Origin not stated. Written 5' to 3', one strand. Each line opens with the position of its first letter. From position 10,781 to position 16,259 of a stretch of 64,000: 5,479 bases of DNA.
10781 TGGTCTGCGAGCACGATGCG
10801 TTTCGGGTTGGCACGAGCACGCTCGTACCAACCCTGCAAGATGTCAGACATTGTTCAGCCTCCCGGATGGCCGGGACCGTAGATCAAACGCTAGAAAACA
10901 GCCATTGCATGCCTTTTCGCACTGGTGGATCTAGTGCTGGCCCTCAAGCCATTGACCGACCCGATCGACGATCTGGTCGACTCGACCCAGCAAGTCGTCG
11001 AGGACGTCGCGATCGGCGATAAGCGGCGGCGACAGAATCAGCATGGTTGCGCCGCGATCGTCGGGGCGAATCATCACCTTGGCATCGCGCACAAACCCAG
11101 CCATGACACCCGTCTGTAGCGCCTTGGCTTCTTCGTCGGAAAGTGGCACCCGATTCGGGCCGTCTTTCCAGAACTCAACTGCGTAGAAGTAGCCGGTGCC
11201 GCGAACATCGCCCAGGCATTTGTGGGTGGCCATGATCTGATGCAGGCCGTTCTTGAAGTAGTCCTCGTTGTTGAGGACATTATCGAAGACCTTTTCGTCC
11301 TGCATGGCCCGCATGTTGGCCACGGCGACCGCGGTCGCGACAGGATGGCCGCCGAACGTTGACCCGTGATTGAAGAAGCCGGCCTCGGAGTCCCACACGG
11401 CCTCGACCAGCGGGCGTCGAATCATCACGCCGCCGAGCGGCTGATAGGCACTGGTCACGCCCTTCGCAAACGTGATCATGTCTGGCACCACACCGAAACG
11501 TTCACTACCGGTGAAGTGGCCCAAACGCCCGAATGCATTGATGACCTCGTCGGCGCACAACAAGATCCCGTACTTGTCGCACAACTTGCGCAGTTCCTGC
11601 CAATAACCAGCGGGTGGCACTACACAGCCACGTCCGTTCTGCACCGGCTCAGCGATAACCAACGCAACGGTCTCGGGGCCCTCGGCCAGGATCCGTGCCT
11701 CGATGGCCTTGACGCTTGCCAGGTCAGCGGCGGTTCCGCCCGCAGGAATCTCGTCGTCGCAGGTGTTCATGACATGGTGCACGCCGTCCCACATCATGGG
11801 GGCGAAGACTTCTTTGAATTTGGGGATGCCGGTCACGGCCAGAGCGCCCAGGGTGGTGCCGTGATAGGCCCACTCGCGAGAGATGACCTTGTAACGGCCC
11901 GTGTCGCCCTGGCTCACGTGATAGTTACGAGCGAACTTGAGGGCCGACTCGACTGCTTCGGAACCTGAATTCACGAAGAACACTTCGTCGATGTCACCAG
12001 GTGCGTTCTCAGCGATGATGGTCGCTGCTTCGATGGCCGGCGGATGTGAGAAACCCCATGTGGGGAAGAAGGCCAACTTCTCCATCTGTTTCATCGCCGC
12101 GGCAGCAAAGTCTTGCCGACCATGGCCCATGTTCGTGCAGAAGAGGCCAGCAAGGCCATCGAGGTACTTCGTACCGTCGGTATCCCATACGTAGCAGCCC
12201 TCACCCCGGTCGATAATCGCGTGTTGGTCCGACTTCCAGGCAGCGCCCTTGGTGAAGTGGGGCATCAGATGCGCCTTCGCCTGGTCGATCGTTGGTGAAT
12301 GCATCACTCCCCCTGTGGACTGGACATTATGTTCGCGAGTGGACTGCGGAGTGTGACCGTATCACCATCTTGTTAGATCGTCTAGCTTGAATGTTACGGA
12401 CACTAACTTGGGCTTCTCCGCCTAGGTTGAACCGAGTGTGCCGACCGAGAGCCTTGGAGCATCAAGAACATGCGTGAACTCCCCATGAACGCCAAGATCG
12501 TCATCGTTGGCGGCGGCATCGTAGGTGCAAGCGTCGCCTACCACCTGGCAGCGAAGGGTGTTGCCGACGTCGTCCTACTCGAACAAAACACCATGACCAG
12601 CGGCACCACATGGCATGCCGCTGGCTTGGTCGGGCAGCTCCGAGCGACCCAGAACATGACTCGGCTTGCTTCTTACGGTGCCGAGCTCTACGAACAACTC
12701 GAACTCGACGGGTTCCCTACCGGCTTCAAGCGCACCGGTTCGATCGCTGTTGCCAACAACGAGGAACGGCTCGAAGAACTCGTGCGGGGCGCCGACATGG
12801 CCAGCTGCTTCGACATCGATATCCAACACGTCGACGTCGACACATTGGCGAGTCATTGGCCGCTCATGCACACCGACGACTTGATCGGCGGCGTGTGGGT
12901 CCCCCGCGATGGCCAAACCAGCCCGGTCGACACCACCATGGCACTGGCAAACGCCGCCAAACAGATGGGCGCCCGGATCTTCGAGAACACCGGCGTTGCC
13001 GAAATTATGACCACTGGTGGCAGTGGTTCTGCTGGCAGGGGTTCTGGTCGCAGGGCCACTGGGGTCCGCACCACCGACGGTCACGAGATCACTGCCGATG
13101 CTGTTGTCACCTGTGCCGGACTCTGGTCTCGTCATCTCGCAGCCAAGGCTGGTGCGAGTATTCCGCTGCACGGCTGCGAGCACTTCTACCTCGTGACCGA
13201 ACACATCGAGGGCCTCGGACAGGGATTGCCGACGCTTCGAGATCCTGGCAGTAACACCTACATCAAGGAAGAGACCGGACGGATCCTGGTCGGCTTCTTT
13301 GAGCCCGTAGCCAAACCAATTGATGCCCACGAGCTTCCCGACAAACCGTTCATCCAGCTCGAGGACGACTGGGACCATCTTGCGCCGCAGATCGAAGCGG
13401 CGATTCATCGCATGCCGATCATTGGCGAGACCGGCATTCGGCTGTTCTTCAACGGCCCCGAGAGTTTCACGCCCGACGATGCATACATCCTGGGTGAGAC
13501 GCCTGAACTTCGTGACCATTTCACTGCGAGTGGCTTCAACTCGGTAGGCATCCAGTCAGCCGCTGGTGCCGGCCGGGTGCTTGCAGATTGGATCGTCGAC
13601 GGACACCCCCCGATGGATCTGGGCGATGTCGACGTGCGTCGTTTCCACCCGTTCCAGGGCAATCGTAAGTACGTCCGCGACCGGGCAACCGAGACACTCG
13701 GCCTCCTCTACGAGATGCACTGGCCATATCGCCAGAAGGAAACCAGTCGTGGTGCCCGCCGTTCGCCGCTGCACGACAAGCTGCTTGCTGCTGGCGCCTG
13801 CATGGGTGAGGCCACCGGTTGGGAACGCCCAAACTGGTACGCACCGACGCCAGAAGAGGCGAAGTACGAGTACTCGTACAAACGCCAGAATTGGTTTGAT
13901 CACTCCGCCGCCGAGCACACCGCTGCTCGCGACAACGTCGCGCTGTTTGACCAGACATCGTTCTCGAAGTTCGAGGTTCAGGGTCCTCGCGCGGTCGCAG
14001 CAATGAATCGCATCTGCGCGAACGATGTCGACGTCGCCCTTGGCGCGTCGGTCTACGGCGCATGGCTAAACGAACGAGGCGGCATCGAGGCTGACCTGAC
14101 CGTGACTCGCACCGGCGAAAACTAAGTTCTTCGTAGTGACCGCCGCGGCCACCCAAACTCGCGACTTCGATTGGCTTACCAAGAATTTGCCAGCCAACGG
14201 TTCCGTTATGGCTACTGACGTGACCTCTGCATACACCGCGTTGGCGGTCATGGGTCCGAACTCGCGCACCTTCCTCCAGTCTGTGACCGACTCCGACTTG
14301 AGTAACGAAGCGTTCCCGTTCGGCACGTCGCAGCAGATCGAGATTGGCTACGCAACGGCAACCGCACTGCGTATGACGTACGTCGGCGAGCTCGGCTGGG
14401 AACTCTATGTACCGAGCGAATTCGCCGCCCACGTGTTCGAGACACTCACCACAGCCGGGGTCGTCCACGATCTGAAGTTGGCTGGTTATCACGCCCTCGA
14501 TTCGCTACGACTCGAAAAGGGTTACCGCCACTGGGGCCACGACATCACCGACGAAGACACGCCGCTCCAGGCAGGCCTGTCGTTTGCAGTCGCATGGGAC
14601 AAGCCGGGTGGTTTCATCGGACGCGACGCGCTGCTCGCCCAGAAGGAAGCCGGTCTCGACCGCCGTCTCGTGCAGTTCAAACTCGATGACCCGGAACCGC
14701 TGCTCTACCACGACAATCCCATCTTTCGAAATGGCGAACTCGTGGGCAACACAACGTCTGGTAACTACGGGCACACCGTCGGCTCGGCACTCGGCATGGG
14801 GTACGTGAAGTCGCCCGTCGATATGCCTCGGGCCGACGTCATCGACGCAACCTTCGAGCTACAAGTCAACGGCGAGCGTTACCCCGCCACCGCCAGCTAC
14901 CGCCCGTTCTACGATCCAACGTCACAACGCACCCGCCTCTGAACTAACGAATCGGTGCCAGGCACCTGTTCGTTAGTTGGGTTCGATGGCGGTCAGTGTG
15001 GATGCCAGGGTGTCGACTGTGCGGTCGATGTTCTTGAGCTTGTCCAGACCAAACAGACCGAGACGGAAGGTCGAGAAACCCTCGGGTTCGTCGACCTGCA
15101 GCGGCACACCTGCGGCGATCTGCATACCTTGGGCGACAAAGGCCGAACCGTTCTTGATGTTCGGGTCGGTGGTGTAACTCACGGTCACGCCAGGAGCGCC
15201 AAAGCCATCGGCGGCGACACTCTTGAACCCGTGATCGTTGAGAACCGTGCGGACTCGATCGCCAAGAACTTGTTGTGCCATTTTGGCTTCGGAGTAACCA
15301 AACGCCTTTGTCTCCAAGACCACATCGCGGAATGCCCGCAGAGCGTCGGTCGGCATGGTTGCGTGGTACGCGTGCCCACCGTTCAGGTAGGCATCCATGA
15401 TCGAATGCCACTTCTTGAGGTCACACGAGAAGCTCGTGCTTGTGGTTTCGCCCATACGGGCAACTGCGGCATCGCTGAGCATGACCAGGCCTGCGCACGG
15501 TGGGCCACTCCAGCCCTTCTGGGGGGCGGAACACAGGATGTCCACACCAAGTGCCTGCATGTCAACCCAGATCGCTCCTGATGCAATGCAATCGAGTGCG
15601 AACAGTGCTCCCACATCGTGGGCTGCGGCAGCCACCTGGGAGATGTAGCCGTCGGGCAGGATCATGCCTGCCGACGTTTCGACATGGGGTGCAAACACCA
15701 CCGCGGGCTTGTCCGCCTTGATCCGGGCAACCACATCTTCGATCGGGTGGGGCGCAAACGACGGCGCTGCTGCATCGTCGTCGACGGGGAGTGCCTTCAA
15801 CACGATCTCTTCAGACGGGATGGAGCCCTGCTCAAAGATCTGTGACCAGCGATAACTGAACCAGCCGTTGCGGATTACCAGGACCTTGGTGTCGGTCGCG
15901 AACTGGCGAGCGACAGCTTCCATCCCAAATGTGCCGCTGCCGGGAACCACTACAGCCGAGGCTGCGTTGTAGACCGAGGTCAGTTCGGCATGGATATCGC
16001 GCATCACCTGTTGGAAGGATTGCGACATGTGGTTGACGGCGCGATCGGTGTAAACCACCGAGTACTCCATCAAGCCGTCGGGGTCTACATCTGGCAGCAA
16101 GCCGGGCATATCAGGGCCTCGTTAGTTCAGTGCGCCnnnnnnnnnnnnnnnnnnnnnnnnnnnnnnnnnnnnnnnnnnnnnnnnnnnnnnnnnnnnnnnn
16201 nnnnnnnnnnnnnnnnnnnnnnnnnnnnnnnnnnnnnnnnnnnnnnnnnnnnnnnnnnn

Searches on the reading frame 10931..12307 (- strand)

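Call 84: search_protein_families(library=pfam, proteins=[window:10931-12307:-], max_evalue=0.00001)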
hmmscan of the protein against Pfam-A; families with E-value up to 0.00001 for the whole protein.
window:10931-12307:- (458 aa): 1 family
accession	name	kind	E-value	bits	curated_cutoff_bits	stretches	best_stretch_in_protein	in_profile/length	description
PF00202.27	Aminotran_3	-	2.3e-84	283.9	30.5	1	25-444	6-400/403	Aminotransferase class-III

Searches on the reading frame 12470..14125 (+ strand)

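Call 84: search_protein_families(library=pfam, proteins=[window:12470-14125:+], max_evalue=0.00001)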
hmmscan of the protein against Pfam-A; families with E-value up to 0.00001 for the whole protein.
window:12470-14125:+ (551 aa): 4 families
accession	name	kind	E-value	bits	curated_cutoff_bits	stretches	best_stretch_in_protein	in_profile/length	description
PF01266.30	DAO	-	3.5e-65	221.3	27.9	1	9-374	1-353/353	FAD dependent oxidoreductase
PF01571.26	GCV_T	-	3.2e-27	95.8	25.6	1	434-551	1-102/255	Aminomethyltransferase folate-binding domain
PF16350.10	FAO_M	-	1.8e-20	73.3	27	1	377-432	1-56/56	FAD dependent oxidoreductase central domain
PF07992.20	Pyr_redox_2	-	3.4e-07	30.4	26.1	0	9-56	2-49/291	Pyridine nucleotide-disulphide oxidoreductase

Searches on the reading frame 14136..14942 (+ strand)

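Call 84: search_protein_families(library=pfam, proteins=[window:14136-14942:+], max_evalue=0.00001)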
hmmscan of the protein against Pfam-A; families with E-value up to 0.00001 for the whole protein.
window:14136-14942:+ (268 aa): 2 families
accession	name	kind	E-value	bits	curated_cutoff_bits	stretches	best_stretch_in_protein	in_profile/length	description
PF01571.26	GCV_T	-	5.3e-44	150.8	25.6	1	2-150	108-254/255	Aminomethyltransferase folate-binding domain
PF08669.17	GCV_T_C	-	6.9e-23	80.8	25.9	1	176-260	1-80/80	Glycine cleavage T-protein C-terminal barrel domain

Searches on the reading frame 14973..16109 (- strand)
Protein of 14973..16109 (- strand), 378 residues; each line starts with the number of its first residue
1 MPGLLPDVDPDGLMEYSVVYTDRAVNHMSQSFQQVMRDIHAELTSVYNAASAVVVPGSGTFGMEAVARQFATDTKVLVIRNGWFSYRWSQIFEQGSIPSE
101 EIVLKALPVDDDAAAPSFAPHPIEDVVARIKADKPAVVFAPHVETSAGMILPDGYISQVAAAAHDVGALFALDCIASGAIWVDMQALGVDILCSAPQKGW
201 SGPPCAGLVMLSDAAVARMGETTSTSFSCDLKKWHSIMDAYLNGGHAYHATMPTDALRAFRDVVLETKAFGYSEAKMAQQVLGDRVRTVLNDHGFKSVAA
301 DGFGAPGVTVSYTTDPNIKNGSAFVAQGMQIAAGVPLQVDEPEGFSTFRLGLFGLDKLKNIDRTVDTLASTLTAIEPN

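Call 84: search_protein_families(library=pfam, proteins=[window:14973-16109:-], max_evalue=0.00001)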
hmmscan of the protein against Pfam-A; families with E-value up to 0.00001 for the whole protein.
window:14973-16109:- (378 aa): 1 family
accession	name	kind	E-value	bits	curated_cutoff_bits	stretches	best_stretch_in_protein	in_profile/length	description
PF00266.25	Aminotran_5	-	1.7e-12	47.5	21.5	1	21-234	30-236/371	Aminotransferase class-V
